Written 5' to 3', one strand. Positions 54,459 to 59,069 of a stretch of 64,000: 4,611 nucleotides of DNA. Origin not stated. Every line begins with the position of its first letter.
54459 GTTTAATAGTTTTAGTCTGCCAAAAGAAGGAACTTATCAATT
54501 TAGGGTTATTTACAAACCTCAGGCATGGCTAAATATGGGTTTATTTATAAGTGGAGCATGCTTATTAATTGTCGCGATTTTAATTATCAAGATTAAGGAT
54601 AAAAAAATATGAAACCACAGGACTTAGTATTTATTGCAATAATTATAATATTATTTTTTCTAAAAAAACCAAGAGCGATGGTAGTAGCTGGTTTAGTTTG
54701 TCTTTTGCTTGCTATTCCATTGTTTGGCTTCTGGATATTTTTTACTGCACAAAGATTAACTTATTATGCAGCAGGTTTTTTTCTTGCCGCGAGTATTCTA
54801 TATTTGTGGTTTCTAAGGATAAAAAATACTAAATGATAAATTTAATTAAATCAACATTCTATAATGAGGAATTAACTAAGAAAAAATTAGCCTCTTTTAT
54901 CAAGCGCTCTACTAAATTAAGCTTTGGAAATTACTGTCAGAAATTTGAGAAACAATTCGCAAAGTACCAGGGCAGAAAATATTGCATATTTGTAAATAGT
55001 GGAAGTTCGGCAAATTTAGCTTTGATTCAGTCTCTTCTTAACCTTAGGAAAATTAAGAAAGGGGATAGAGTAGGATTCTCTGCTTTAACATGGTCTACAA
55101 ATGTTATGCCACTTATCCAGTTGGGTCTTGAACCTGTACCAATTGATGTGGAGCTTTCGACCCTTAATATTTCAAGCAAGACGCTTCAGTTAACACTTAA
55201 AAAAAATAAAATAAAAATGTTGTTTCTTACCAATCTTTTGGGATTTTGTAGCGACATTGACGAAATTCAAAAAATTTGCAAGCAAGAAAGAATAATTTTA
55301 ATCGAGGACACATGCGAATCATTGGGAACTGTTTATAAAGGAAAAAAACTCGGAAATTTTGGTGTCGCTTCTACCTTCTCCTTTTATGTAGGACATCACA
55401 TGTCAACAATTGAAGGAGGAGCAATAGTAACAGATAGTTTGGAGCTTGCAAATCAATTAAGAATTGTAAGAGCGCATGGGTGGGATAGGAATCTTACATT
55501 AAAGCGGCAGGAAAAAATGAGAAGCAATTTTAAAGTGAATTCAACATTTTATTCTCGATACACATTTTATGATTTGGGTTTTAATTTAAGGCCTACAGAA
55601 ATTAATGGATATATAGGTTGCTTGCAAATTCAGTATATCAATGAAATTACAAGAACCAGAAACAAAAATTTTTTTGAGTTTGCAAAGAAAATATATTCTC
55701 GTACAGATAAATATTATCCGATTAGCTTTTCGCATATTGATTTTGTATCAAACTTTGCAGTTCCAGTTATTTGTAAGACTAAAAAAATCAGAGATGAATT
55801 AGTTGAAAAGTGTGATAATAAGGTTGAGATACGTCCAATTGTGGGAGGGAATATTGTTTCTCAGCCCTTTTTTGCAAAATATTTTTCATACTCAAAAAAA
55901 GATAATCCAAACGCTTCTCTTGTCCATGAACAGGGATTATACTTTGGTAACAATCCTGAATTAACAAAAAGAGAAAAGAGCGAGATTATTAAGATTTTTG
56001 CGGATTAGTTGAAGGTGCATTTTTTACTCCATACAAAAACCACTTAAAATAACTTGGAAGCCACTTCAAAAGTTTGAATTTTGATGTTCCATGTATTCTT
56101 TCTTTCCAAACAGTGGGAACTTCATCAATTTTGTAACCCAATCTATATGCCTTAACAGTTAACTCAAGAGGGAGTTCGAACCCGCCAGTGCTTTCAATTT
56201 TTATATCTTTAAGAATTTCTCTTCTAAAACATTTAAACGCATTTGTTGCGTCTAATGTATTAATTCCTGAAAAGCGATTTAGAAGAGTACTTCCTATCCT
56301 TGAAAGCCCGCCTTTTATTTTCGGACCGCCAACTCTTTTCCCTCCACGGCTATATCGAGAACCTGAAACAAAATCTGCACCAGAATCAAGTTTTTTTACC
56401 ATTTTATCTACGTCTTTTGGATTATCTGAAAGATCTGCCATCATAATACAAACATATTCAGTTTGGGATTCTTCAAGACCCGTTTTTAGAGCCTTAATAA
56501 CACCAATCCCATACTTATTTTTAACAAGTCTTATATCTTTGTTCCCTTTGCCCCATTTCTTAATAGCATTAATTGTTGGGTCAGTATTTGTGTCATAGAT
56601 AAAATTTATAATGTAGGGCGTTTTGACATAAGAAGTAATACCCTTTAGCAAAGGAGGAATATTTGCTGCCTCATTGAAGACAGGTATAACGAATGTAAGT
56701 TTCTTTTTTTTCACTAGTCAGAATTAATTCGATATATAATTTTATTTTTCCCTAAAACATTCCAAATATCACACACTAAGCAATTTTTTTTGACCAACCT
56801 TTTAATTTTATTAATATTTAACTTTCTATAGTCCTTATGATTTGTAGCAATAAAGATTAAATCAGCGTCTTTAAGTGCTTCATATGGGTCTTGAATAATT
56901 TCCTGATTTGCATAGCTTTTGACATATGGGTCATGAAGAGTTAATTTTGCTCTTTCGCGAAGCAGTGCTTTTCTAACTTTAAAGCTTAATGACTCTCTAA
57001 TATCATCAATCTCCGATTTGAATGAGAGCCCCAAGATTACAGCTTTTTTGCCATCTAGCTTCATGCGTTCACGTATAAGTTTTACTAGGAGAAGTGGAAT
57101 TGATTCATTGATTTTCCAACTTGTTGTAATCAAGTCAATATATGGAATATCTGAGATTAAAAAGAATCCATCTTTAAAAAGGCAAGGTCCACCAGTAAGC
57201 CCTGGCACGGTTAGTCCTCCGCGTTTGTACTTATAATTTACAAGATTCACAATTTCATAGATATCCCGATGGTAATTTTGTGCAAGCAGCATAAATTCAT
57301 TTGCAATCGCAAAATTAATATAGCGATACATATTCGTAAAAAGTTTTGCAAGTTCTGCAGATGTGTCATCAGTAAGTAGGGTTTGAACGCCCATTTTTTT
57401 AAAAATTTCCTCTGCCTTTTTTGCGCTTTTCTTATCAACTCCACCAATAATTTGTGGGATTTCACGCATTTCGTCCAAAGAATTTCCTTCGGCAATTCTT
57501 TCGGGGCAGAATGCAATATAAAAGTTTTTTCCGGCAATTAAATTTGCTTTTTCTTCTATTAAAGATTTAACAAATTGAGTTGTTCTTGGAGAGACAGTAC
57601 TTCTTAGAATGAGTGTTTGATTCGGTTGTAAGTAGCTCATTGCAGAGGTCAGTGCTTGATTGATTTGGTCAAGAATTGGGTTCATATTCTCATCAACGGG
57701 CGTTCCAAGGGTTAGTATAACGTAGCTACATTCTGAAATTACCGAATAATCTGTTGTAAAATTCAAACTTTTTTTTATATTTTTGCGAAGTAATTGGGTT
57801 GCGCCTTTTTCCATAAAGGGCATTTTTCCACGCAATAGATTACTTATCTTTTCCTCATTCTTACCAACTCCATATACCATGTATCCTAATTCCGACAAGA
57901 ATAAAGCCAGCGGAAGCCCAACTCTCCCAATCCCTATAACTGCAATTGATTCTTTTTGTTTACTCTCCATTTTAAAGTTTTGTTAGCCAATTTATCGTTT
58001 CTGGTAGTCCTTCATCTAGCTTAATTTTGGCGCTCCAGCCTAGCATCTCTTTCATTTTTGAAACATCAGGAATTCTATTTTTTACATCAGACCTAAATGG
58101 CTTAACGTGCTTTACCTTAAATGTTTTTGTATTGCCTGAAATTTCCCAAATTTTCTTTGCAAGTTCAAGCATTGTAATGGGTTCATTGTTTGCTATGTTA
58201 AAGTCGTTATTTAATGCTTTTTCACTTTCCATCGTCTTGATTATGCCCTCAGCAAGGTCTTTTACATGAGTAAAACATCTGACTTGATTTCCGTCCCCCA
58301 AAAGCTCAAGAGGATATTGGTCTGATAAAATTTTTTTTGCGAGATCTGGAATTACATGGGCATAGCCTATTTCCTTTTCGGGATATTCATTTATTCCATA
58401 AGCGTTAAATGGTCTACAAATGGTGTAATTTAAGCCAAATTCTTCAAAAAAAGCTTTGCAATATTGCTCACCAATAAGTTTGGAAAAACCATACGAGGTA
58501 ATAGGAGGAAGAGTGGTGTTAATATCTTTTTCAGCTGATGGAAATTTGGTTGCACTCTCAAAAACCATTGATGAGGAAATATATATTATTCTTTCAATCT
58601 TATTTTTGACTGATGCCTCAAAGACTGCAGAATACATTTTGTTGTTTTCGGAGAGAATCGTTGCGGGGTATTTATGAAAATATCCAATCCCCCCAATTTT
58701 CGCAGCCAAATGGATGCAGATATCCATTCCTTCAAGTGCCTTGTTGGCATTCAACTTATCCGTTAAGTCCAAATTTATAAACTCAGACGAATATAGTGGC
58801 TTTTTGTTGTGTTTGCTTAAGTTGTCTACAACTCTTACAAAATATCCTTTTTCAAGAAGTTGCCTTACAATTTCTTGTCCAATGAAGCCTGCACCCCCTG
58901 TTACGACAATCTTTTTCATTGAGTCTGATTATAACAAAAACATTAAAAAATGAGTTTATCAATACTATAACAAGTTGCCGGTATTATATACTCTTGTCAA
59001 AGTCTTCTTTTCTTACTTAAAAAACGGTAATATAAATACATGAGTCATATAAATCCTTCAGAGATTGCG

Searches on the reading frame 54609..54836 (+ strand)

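Call 24: search_protein_families(library=pfam, proteins=[window:54609-54836:+], max_evalue=5)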
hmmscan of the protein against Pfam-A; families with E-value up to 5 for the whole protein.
window:54609-54836:+ (75 aa): 2 families
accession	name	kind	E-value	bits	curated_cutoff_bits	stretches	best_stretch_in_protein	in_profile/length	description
PF06173.18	DUF986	-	0.12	12.9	23.6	1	6-73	45-110/148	Protein of unknown function (DUF986)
PF11200.13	DUF2981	-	0.63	9.9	27.2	1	12-46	294-328/352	Protein of unknown function (DUF2981)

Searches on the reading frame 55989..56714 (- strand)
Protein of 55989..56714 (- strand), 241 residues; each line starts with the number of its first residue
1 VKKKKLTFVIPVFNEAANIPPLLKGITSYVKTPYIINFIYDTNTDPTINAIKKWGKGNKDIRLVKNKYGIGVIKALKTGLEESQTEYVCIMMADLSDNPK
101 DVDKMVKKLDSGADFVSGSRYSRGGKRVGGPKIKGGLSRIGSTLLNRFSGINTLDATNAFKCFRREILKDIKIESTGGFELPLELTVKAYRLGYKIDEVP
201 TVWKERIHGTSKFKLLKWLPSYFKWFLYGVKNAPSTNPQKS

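Call 8: search_protein_families(library=pfam, proteins=[window:55989-56714:-], max_evalue=0.01)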
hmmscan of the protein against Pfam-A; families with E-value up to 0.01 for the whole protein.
window:55989-56714:- (241 aa): 1 family
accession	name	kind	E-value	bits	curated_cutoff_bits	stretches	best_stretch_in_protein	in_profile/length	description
PF00535.33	Glycos_transf_2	-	4.2e-23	82.5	23.3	1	8-171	2-167/168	Glycosyl transferase family 2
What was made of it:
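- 55989..56714 (-): Dpm1-like GT2 paralogue (DxD position reads MAD), in a minus-strand unit with an NDP-sugar dehydrogenase and an SDR. Neighbours from call 8.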

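Call 10: search_protein_families(library=ncbifam, proteins=[window:55989-56714:-], max_evalue=0.001)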
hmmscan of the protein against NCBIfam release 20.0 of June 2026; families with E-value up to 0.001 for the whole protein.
window:55989-56714:- (241 aa): 8 families
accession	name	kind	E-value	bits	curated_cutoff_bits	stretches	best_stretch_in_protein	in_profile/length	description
TIGR04182.1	glyco_TIGR04182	equivalog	3e-15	56.4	325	1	7-211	3-198/293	S-layer glycoprotein N-glycosyltransferase AglJ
NF047588.1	GlcsyltransPgfSStrep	equivalog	2.5e-14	53.2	500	1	5-215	2-207/308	glycosyltransferase PgfS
NF007986.1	PRK10714.1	equivalog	6.7e-13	48.3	529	1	4-219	6-216/316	undecaprenyl-phosphate 4-deoxy-4-formamido-L-arabinose transferase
NF041391.1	DPhHxTase_Halo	equivalog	8.1e-11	41.3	375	1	13-210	4-190/213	dolichyl-phosphate hexose transferase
NF058614.1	PPMAGASynPpgS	equivalog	6.3e-10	38.9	370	1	8-177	4-171/226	polyprenyl-phospho-N-acetylgalactosaminyl synthase PpgS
TIGR03937.1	PgaC_IcaA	equivalog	2e-09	36.9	422.3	1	4-114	45-155/407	poly-beta-1,6-N-acetyl-D-glucosamine synthase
NF007482.0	PRK10073.1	equivalog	6.6e-07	28.6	423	1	3-96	5-97/334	glycosyltransferase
TIGR04283.1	glyco_like_mftF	equivalog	0.00031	20.4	182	1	7-109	2-96/221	TIGR04283 family arsenosugar biosynthesis glycosyltransferase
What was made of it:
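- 55989..56714 (-): NCBIfam AglJ, PgfS and ArnC (call 10).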

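Call 83: search_solved_structures(query=window:55989-56714:-, max_evalue=0.001)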
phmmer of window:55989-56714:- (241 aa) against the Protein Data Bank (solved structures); distinct sequences matched with E-value up to 0.001: 7.
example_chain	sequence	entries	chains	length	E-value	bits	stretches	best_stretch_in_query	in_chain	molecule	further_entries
5mlz_A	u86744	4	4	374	1.9e-15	59.9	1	4-215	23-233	Dolichol monophosphate mannose synthase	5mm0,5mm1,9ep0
5ekp_C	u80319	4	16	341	3.4e-09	39.4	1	5-172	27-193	Uncharacterized glycosyltransferase sll0501 | Glycosyltransferase sll0501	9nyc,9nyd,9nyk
5eke_A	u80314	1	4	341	3.4e-09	39.4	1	5-172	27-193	Uncharacterized glycosyltransferase sll0501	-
9nye_A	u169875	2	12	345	3.5e-09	39.4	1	5-172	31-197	Glycosyltransferase sll0501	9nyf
9bhc_C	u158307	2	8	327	1.8e-08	37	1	4-219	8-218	Undecaprenyl-phosphate 4-deoxy-4-formamido-L-arabinose transferase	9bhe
8vxh_A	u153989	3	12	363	2.5e-08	36.6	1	4-219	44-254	Undecaprenyl-phosphate 4-deoxy-4-formamido-L-arabinose transferase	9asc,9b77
9hwj_A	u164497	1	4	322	4.8e-08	35.7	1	4-219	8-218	Undecaprenyl-phosphate 4-deoxy-4-formamido-L-arabinose transferase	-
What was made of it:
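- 55989..56714 (-): The only PDB hits are DPMS, GtrB and ArnC, all aligning along most of its length (5mlz 1.9e-15, residues 4-215; ArnC 4-219; GtrB 5-172) (call 83).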

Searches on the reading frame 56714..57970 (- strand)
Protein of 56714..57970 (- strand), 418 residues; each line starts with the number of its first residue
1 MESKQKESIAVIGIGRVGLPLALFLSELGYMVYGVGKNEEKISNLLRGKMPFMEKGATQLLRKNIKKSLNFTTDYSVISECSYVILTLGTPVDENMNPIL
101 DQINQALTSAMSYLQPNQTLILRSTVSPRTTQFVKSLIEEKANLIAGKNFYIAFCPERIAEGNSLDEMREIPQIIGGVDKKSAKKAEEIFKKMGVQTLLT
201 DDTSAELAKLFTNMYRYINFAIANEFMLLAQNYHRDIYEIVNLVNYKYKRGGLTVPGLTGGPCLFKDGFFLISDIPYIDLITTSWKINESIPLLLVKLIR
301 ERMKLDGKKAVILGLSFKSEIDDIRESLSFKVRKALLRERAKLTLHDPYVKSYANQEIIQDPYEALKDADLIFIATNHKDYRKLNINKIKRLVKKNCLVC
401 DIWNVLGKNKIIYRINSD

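Call 8: search_protein_families(library=pfam, proteins=[window:56714-57970:-], max_evalue=0.01)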
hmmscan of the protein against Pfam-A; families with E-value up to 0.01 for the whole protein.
window:56714-57970:- (418 aa): 9 families
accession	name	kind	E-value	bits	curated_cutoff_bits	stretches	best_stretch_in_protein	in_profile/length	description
PF03721.20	UDPG_MGDP_dh_N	-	1.4e-40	139.3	27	1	8-188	2-186/187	UDP-glucose/GDP-mannose dehydrogenase family, NAD binding domain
PF03720.21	UDPG_MGDP_dh_C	-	1.5e-24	86.8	30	1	312-407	2-102/103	UDP-glucose/GDP-mannose dehydrogenase family, UDP binding domain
PF00984.24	UDPG_MGDP_dh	-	1.2e-10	41.8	25.4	1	204-276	2-76/94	UDP-glucose/GDP-mannose dehydrogenase family, central domain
PF03446.21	NAD_binding_2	-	5.4e-07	30.2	21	1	8-141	1-110/161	NAD binding domain of 6-phosphogluconate dehydrogenase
PF02558.23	ApbA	-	1.9e-06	28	22.2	0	9-88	1-74/150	Ketopantoate reductase PanE/ApbA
PF03807.23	F420_oxidored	-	1.6e-05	25.8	21.6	0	9-47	2-42/94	NADP oxidoreductase coenzyme F420-dependent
PF01210.29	NAD_Gly3P_dh_N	-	0.00017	22.1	23.1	0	8-110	1-96/158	NAD-dependent glycerol-3-phosphate dehydrogenase N-terminus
PF02737.24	3HCDH_N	-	0.00059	20.2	22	1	9-85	2-83/180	3-hydroxyacyl-CoA dehydrogenase, NAD binding domain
PF02254.24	TrkA_N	-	0.0029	18.4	23.8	0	9-52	1-44/116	TrkA-N domain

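Call 78: search_protein_families(library=ncbifam, proteins=[window:56714-57970:-], max_evalue=1e-10)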
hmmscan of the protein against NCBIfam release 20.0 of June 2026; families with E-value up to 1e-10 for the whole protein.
window:56714-57970:- (418 aa): 6 families
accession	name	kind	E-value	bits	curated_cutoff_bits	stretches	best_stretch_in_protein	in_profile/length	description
TIGR03026.1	NDP-sugDHase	subfamily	6.7e-102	341.3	189.8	1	8-403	2-412/413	nucleotide sugar dehydrogenase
NF040825.1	UDPMaNacDH_Arch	equivalog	5.2e-70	236.4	750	1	8-399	2-395/418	UDP-N-acetyl-D-mannosamine dehydrogenase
NF008286.0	PRK11064.1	equivalog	9.9e-47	159.4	459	1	7-391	4-409/420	UDP-N-acetyl-D-mannosamine dehydrogenase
NF041297.1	UDPGDh_AglM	equivalog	4.8e-44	151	670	1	9-385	3-399/429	UDP-glucose 6-dehydrogenase AglM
NF047673.2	TeichurnBiosyTuaD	equivalog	6.2e-42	144.2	700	1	8-407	3-415/439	UDP-glucose 6-dehydrogenase TuaD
NF011729.0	PRK15182.1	equivalog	1.5e-32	113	592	1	8-408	8-418/425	Vi polysaccharide biosynthesis UDP-N-acetylglucosamine C-6 dehydrogenase TviB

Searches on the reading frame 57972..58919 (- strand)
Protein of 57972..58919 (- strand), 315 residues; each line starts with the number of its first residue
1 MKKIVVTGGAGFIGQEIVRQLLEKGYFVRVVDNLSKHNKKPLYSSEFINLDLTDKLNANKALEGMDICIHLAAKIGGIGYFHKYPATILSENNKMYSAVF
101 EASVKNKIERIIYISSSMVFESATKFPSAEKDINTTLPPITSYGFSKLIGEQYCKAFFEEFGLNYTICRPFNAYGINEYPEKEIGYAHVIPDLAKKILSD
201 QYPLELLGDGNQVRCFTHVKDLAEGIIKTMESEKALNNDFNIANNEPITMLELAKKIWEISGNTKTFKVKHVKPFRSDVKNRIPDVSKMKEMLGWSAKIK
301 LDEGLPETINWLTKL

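Call 8: search_protein_families(library=pfam, proteins=[window:57972-58919:-], max_evalue=0.01)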
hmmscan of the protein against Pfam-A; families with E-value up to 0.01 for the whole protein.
window:57972-58919:- (315 aa): 10 families
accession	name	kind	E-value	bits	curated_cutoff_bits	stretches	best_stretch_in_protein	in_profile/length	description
PF01370.27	Epimerase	-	3.1e-54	184.4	20.9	1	4-243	1-240/240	NAD dependent epimerase/dehydratase family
PF16363.11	GDP_Man_Dehyd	-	2.7e-39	136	27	1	6-307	2-331/332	GDP-mannose 4,6 dehydratase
PF01073.25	3Beta_HSD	-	2.4e-18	66.6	22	1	5-259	1-266/280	3-beta hydroxysteroid dehydrogenase/isomerase family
PF04321.23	RmlD_sub_bind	-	7.6e-17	61.7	27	1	3-278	2-244/287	RmlD substrate binding domain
PF13460.12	NAD_binding_10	-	4.9e-12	46.5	27.2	1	8-170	1-143/184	NAD(P)H-binding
PF02719.21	Polysacc_synt_2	-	7.1e-09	35.7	20.2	1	4-266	1-252/293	Polysaccharide biosynthesis protein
PF07993.18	NAD_binding_4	-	5.7e-08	32.7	20.1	1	61-175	85-209/258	Male sterility protein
PF05368.20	NmrA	-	1.4e-06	28.6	27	1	2-106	3-101/298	NmrA-like family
PF00106.31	adh_short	-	0.00021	21.2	26.6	1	2-62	1-68/195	short chain dehydrogenase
PF03435.24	Sacchrp_dh_NADP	-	0.0084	16.9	25.1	0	9-75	5-79/129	Saccharopine dehydrogenase NADP binding domain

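Call 78: search_protein_families(library=ncbifam, proteins=[window:57972-58919:-], max_evalue=1e-10)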
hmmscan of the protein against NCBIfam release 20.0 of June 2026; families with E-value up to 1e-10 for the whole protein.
window:57972-58919:- (315 aa): 17 families
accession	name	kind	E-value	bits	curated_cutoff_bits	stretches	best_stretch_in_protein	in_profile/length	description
NF047922.1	GDPFucSynFcl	equivalog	7.9e-38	130.6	500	1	2-312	3-301/308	GDP-L-fucose synthase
TIGR01179.1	galE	equivalog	1.3e-37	129.4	262.3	1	3-313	1-326/332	UDP-glucose 4-epimerase GalE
TIGR04180.1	EDH_00030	hypoth_equivalog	8.5e-37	126.8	475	1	4-299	1-296/297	NAD-dependent 4,6-dehydratase LegB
TIGR01181.1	dTDP_gluc_dehyt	equivalog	2.5e-33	115.5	365.1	1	3-313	1-312/321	dTDP-glucose 4,6-dehydratase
TIGR03466.1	HpnA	hypoth_equivalog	2e-23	82.8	367.65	1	3-269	2-255/327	hopanoid-associated sugar epimerase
TIGR02197.1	heptose_epim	equivalog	2.7e-23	82.6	274.6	1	4-313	1-314/316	ADP-glyceromanno-heptose 6-epimerase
NF008872.0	PRK11908.1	equivalog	1.6e-19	70.2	294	1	1-310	1-333/349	bifunctional UDP-4-keto-pentose/UDP-xylose synthase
NF011728.1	PRK15181.1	equivalog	4.2e-19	68.7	760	1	2-312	16-337/348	Vi polysaccharide biosynthesis UDP-N-acetylglucosaminuronic acid C-4 epimerase TviC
NF042422.1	oxyalk_red_OleD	equivalog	1.3e-18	67.4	580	1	3-265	2-254/329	2-alkyl-3-oxoalkanoate reductase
NF005998.1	PRK08125.1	equivalog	5.3e-17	61.4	777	1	2-311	316-648/649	bifunctional UDP-4-amino-4-deoxy-L-arabinose formyltransferase/UDP-glucuronic acid oxidase ArnA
NF007956.0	PRK10675.1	subfamily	1.4e-16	60.6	394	1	3-313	2-330/338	UDP-glucose 4-epimerase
NF007582.0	PRK10217.1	equivalog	1.3e-15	57.3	698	1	1-312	1-331/355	dTDP-glucose 4,6-dehydratase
NF042423.1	oxyalk_red_Shew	equivalog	2.9e-15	56.2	580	1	2-262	9-258/331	2-alkyl-3-oxoalkanoate reductase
NF008360.0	PRK11150.1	equivalog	6.1e-15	55.2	452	1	4-265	2-258/310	ADP-glyceromanno-heptose 6-epimerase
NF007490.0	PRK10084.1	subfamily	2.8e-13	49.6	649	1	3-312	2-334/361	dTDP-glucose 4,6-dehydratase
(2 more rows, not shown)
